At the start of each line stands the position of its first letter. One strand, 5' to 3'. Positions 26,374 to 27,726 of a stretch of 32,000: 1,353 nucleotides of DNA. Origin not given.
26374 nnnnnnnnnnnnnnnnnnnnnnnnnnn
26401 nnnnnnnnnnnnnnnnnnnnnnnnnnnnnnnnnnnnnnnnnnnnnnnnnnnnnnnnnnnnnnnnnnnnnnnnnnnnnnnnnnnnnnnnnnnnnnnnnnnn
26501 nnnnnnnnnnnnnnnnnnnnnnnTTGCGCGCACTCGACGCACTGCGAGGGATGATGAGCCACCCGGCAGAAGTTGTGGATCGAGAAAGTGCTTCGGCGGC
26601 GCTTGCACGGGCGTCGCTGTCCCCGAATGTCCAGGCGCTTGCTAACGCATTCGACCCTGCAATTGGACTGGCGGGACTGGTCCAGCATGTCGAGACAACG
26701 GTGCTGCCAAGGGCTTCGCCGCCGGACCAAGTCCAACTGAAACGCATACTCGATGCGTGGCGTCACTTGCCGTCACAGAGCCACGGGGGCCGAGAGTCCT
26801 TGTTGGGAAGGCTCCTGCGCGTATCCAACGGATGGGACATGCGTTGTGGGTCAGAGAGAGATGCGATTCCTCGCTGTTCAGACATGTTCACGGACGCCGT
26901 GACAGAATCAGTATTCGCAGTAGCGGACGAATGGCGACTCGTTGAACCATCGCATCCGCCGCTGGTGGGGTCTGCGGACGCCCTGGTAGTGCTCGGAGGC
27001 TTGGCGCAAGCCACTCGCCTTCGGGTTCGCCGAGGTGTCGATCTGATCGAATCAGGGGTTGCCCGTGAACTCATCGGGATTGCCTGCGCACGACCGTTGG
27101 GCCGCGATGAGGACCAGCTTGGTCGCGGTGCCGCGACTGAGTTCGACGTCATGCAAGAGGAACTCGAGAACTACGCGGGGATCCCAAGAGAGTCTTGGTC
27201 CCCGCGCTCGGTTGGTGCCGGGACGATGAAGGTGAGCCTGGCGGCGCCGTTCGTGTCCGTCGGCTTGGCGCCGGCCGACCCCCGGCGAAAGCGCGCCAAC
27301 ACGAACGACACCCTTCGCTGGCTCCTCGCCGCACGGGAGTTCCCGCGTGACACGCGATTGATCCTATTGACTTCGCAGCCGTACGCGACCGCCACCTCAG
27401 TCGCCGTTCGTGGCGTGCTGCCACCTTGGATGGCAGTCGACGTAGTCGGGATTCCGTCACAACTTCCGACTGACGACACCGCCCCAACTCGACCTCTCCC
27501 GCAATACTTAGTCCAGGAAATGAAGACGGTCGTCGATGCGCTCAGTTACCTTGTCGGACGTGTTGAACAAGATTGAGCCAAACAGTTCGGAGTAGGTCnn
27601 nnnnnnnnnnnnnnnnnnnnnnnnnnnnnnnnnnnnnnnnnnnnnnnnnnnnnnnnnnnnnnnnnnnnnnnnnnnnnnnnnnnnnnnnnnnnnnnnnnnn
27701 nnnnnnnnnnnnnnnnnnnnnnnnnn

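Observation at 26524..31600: Compact five-gene cluster of unknown function wedged between argG and an IS256-like end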

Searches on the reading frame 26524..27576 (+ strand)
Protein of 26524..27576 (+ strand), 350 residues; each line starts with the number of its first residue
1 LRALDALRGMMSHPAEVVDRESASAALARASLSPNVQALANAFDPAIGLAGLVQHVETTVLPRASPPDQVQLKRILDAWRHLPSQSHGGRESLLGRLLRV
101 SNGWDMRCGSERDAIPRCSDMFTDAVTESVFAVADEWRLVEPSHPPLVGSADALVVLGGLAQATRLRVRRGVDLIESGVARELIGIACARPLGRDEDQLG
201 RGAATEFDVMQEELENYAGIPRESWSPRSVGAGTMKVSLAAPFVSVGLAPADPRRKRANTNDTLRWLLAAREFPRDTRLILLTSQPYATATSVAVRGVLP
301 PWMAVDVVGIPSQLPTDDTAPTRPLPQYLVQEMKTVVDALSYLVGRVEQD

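Call 3: search_protein_families(library=pfam, proteins=[window:26524-27576:+], max_evalue=0.1)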
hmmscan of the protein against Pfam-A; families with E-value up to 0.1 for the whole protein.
window:26524-27576:+ (350 aa): 1 family
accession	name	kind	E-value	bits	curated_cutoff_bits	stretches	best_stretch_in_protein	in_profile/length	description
PF02698.23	DUF218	-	0.068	13.5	27.6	0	152-222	1-58/133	DUF218 domain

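Call 9: search_protein_families(library=ncbifam, proteins=[window:26524-27576:+], max_evalue=0.1)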
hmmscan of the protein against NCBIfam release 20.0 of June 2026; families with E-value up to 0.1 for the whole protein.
window:26524-27576:+ (350 aa): 0 families

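Call 10: search_protein_families(library=padloc, proteins=[window:26524-27576:+], max_evalue=0.1)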
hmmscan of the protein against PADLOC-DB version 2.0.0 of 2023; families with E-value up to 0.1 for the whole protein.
window:26524-27576:+ (350 aa): 0 families

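Call 11: search_protein_families(library=phrogs, proteins=[window:26524-27576:+], max_evalue=0.1)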
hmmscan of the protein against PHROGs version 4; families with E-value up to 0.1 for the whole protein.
window:26524-27576:+ (350 aa): 0 families

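Call 12: list_cluster_members(proteins=[window:26524-27576:+, window:27599-28714:+, window:28707-29303:+, window:29164-29793:+, window:29918-30700:+, window:30782-31411:+, window:25096-26523:+])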
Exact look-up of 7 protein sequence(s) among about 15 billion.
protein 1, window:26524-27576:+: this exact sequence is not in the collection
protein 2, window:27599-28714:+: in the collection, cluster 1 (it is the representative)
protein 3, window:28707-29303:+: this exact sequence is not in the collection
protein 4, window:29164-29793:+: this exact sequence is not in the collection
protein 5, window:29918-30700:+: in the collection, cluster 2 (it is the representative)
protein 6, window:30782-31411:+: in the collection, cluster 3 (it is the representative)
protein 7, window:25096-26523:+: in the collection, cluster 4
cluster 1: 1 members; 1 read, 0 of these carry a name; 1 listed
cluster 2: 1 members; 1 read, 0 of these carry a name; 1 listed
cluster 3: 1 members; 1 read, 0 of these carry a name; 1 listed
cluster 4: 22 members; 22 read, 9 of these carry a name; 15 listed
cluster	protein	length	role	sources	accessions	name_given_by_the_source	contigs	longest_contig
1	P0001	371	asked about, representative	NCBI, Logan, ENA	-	-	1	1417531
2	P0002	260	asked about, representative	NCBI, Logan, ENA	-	-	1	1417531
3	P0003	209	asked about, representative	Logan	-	-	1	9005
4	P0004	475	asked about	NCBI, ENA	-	-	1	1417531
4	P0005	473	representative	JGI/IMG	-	argininosuccinate synthase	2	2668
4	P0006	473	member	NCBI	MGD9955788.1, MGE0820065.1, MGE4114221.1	MAG: argininosuccinate synthase [Candidatus Nanopelagicales bacterium]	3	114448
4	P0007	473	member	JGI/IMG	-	argininosuccinate synthase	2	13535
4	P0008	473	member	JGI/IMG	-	argininosuccinate synthase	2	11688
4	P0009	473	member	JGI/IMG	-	argininosuccinate synthase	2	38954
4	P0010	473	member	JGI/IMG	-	argininosuccinate synthase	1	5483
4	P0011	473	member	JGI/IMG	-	argininosuccinate synthase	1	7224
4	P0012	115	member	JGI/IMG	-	argininosuccinate synthase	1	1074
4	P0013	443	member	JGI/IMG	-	argininosuccinate synthase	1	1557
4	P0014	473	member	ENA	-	-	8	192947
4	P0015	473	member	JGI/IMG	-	-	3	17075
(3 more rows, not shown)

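Call 16: find_homologous_proteins(query=P0001, max_evalue=0.001)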
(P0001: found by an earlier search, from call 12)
Query P0001 (371 aa): 22 proteins with E <= 0.001 among 8000 candidates.
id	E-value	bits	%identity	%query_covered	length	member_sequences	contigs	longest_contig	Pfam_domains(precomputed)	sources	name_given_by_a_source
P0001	9.7e-247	836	100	100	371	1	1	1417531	-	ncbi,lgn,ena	-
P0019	2.7e-85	305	45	96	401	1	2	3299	-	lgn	-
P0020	2.0e-80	289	44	96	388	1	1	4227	-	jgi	jgi:hypothetical protein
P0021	7.4e-80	287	41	96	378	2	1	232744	-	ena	-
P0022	9.2e-79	283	41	97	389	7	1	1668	-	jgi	jgi:hypothetical protein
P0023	4.5e-77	278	42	95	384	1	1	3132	-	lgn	-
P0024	1.7e-70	256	40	96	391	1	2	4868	-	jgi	jgi:hypothetical protein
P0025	5.5e-70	254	40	93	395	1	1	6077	-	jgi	jgi:hypothetical protein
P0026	5.0e-67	244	39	92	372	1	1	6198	-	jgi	jgi:hypothetical protein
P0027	4.5e-66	241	38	95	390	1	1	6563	-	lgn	-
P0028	4.9e-64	235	38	98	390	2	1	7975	-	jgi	jgi:hypothetical protein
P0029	1.0e-63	234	40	94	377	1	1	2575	-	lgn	-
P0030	4.0e-61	225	37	98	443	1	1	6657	-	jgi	jgi:hypothetical protein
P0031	3.5e-59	219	37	92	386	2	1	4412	-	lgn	-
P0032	2.6e-50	189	47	55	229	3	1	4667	-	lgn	-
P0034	1.7e-34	137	37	92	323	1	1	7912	-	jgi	jgi:hypothetical protein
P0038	7.7e-32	129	35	67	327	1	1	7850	-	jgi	jgi:hypothetical protein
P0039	3.0e-29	120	33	90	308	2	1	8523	-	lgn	-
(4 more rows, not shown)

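Call 17: find_encoding_contigs(protein=P0021, flank=10000, max_places=3)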
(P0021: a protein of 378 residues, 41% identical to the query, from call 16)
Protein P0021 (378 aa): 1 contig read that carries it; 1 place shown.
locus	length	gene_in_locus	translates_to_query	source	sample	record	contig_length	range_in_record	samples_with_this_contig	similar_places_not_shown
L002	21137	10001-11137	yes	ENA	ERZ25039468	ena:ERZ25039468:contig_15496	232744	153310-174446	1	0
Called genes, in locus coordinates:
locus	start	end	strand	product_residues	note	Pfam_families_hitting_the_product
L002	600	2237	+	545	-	PF00027:cNMP_binding, PF01946:Thi4 (faint), PF01266:DAO (faint), PF03486:HI0933_like (faint), PF07992:Pyr_redox_2, PF12831:FAD_oxidored (weak), PF13738:Pyr_redox_3 (weak), PF00070:Pyr_redox (weak)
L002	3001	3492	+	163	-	PF01548:DEDD_Tnp_IS110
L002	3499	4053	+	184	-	PF02371:Transposase_20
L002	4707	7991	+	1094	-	PF00211:Guanylate_cyc, PF13191:AAA_16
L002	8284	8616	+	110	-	PF11774:Lsr2, PF23359:Lsr2_DNA-bd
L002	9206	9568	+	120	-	-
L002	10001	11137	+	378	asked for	-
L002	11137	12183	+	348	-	PF01551:Peptidase_M23 (weak)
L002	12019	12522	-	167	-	-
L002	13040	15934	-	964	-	PF00005:ABC_tran (faint), PF01583:APS_kinase (faint), PF02463:SMC_N (faint), PF03193:RsgA_GTPase (faint), PF13191:AAA_16 (faint), PF13304:AAA_21 (faint), PF17760:UvrA_inter, PF17755:UvrA_DNA-bind, +2 more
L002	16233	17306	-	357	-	PF00248:Aldo_ket_red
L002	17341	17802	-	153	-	PF01047:MarR, PF12802:MarR_2, PF22381:Staph_reg_Sar_Rot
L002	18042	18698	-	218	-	PF00440:TetR_N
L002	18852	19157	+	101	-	-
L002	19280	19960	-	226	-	PF00440:TetR_N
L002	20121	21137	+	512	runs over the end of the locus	PF07690:MFS_1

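Call 18: find_encoding_contigs(protein=P0028, flank=10000, max_places=3)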
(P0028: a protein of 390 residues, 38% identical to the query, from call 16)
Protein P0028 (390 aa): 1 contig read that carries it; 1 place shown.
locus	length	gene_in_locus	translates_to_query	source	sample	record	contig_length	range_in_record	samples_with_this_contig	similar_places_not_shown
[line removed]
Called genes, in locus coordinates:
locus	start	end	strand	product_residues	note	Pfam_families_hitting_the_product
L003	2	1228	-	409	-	?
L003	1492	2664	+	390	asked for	-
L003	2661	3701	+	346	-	-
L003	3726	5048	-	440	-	PF08245:Mur_ligase_M, PF02875:Mur_ligase_C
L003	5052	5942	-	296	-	PF02578:Cu-oxidase_4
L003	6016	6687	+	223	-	PF27209:Rv3785_N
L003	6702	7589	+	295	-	PF01869:BcrAD_BadFG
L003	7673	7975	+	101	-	?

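Call 19: find_encoding_contigs(protein=P0039, flank=10000, max_places=3)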
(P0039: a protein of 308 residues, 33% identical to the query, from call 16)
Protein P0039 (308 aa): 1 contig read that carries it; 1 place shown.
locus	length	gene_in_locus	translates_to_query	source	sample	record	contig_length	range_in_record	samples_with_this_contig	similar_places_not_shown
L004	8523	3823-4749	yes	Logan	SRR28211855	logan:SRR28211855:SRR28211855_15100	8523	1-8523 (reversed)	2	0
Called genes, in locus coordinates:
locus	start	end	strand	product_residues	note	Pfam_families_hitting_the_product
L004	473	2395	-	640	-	PF02463:SMC_N (faint), PF13175:AAA_15 (weak), PF13304:AAA_21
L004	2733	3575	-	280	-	PF27209:Rv3785_N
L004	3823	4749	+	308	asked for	-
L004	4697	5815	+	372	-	PF01551:Peptidase_M23 (weak)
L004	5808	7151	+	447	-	-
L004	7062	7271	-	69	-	-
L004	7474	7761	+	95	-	-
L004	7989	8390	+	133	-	-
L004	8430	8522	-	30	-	?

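Call 20: find_encoding_contigs(protein=P0034, flank=10000, max_places=3)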
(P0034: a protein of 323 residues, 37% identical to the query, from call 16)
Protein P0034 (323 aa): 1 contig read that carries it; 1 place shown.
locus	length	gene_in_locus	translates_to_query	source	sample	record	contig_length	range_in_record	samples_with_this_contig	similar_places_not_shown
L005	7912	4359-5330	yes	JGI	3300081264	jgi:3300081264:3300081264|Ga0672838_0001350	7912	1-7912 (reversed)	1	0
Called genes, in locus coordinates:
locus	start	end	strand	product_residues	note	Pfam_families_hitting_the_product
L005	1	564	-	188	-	?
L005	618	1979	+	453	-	PF26299:MurL_N, PF26298:MurL_epimerase_C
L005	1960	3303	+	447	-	PF21799:MurD-like_N (weak), PF08245:Mur_ligase_M, PF02875:Mur_ligase_C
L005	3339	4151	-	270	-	PF02578:Cu-oxidase_4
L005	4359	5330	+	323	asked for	-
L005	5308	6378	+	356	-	-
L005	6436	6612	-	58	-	-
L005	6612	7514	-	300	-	PF00535:Glycos_transf_2, PF13641:Glyco_tranf_2_3, PF13632:Glyco_trans_2_3 (weak)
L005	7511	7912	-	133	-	?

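Call 22: find_encoding_contigs(protein=P0002, flank=10000, max_places=3)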
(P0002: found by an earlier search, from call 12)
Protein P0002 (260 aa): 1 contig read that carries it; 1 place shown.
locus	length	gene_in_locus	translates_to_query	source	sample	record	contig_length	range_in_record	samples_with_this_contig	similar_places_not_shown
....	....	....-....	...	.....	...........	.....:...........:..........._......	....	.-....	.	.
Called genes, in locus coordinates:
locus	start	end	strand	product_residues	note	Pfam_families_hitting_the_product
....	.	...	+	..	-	?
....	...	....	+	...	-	-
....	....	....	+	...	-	-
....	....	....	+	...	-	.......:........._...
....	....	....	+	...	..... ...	-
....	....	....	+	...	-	-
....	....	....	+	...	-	-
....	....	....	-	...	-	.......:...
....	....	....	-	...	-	-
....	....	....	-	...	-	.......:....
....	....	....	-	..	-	-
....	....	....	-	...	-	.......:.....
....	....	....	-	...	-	?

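Call 25: find_homologous_proteins(query=P0003, max_evalue=0.001)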
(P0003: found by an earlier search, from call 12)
Query P0003 (209 aa): 16 proteins with E <= 0.001 among 1060 candidates.
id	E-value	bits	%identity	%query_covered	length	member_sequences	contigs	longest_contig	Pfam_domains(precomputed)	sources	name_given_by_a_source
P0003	5.1e-136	469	100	100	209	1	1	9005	-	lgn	-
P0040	4.2e-31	126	45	72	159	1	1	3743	-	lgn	-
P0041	1.2e-30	125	43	73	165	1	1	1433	-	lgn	-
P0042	5.0e-30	123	44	73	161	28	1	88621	-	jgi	-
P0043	1.7e-29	121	46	71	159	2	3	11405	-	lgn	-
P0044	5.8e-27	113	43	71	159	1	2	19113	-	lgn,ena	-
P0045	1.2e-26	112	43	71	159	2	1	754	-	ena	-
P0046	2.6e-25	107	38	73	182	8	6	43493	-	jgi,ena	-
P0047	1.0e-24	105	36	72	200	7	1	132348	-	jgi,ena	-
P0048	6.4e-24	103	36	72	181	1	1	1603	-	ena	-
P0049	1.9e-22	98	35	73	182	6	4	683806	-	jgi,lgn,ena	-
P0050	4.1e-22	97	36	73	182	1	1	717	-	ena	-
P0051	6.9e-22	96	37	72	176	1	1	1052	-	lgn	-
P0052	3.5e-20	90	36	75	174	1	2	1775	-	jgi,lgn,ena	-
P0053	4.6e-19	87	39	69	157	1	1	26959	-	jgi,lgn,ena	-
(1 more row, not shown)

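Call 27: find_encoding_contigs(protein=P0042, flank=7000, max_places=2)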
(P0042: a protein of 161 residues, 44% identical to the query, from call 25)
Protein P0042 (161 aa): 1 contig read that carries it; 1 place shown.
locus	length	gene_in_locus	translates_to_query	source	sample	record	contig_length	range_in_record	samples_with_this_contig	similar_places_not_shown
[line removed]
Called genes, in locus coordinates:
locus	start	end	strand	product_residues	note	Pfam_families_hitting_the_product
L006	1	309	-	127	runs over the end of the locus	PF13397:RbpA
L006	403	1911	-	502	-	-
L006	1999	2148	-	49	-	-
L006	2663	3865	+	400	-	PF01270:Glyco_hydro_8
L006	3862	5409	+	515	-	PF00535:Glycos_transf_2, PF13641:Glyco_tranf_2_3, PF13506:Glyco_transf_21, PF13632:Glyco_trans_2_3, PF03552:Cellulose_synt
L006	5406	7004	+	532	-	PF13231:PMT_2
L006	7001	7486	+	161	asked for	-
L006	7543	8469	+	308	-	PF13641:Glyco_tranf_2_3 (weak), PF00535:Glycos_transf_2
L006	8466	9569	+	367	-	-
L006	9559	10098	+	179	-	PF04138:GtrA_DPMS_TM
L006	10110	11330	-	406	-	PF09594:GT87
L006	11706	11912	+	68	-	PF19462:DUF5999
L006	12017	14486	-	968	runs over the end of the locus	PF02347:GDC-P, PF21478:GcvP2_C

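Call 28: find_encoding_contigs(protein=P0049, flank=7000, max_places=2)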
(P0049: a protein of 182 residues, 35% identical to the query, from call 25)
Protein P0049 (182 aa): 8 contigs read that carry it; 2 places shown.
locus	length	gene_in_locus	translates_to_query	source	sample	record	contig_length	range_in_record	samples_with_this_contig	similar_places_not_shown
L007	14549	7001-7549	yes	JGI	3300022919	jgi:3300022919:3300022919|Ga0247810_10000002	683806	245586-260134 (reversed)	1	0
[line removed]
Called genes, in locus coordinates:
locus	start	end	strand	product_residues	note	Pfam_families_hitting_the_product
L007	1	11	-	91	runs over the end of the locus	-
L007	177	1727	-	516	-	PF08757:CotH, PF00041:fn3 (weak)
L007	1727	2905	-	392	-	PF00041:fn3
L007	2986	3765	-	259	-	-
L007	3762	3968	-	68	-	-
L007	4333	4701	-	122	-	-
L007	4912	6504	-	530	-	PF04024:PspC, PF10988:DUF2807 (weak)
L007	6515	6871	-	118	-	PF03551:PadR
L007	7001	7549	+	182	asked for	-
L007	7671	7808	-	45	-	-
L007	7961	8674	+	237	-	-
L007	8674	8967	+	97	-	PF03477:ATP-cone (weak)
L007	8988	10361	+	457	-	PF00890:FAD_binding_2 (weak), PF01266:DAO (faint), PF07992:Pyr_redox_2, PF12831:FAD_oxidored (weak), PF13450:NAD_binding_8 (weak), PF13738:Pyr_redox_3 (weak), PF00070:Pyr_redox, PF02852:Pyr_redox_dim, +1 more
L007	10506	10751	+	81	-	-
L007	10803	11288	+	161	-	PF22381:Staph_reg_Sar_Rot (faint), PF12802:MarR_2, PF01047:MarR (weak)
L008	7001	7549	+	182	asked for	-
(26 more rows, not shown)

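Call 34: search_protein_representatives(protein=P0002)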
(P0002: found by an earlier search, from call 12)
Query: 260 residues. Proteins with E-value up to 0.001 (for the whole library): 348; up to 1e-10: 106; up to 1e-30: 11. The best 150 are listed.
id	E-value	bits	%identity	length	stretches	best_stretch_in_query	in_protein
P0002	3.2e-166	567.1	100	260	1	1-260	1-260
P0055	1.3e-40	155.8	40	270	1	30-245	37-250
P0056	1.2e-37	146.0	42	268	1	23-246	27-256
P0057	1.9e-36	142.1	41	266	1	27-226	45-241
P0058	2.7e-36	141.7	39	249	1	15-236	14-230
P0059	3.4e-34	134.8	38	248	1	18-239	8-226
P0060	3.3e-33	131.6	40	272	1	16-239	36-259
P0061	3.0e-32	128.4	35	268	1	21-244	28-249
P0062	3.6e-32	128.2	38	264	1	9-245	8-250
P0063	9.5e-32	126.8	41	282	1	32-225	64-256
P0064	5.1e-31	124.4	45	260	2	30-157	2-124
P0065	6.1e-30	120.9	38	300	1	24-226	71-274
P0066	5.5e-29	117.7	40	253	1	27-241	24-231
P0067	4.3e-28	114.8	40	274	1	28-236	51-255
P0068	2.6e-27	112.3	38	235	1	28-233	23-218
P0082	1.1e-20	90.5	32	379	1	22-246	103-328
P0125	1.1e-14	70.9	37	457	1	32-233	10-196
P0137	3.9e-13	65.8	36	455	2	30-191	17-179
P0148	2.0e-11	60.2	37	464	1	33-155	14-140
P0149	2.0e-11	60.2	34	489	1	31-188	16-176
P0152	5.5e-11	58.8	34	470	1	27-227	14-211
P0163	1.3e-10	57.6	31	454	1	34-229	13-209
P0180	2.5e-09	53.4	34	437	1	33-190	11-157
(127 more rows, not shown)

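Call 35: search_protein_families(library=pfam, proteins=[P0125, P0137, P0148, P0149, P0152, P0163, P0180, P0082, P0055, P0056], max_evalue=0.01)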
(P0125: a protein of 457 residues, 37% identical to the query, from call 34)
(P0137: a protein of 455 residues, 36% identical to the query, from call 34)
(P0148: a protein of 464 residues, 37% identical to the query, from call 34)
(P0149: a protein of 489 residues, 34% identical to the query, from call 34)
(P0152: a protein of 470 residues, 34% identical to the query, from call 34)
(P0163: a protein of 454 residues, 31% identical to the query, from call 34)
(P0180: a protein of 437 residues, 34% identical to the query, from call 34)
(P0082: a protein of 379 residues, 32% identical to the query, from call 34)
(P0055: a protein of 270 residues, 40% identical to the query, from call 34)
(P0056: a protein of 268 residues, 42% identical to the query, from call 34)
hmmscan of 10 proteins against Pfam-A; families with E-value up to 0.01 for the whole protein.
P0125 (457 aa): 3 families
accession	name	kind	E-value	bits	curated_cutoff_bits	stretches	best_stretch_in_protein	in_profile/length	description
PF00535.33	Glycos_transf_2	-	4.6e-17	62.9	23.3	1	222-340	2-129/168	Glycosyl transferase family 2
PF13641.12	Glyco_tranf_2_3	-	0.00075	20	27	1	222-403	15-195/230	Glycosyltransferase like family 2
PF07695.17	7TMR-DISM_7TM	-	0.0088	16.4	29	0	143-199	30-90/205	7TM diverse intracellular signalling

P0137 (455 aa): 2 families
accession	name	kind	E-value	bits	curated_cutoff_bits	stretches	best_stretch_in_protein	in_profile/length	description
PF00535.33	Glycos_transf_2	-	1.4e-17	64.6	23.3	1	243-392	2-166/168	Glycosyl transferase family 2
PF13506.12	Glyco_transf_21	-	0.0012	18.8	21.7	0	304-346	25-67/174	Glycosyl transferase family 21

P0148 (464 aa): 1 family
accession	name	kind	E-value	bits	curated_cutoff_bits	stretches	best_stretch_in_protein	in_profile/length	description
PF00535.33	Glycos_transf_2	-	9.3e-16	58.6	23.3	1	237-386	2-164/168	Glycosyl transferase family 2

P0149 (489 aa): 1 family
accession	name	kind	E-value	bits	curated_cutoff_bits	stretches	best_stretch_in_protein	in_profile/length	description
PF00535.33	Glycos_transf_2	-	1.2e-10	42.1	23.3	1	246-389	1-158/168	Glycosyl transferase family 2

P0152 (470 aa): 2 families
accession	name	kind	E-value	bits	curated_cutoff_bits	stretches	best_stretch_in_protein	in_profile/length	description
PF00535.33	Glycos_transf_2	-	2.2e-13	51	23.3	1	261-388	28-164/168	Glycosyl transferase family 2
PF13506.12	Glyco_transf_21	-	0.0086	16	21.7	0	300-388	24-114/174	Glycosyl transferase family 21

P0163 (454 aa): 1 family
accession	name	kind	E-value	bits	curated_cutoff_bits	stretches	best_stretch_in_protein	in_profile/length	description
PF00535.33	Glycos_transf_2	-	5.4e-14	52.9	23.3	1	236-382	2-163/168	Glycosyl transferase family 2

P0180 (437 aa): 1 family
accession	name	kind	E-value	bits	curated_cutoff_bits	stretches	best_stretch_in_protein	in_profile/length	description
PF00535.33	Glycos_transf_2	-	1.2e-16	61.5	23.3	1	222-340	1-128/168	Glycosyl transferase family 2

P0082 (379 aa): 0 families

P0055 (270 aa): 0 families

P0056 (268 aa): 0 families
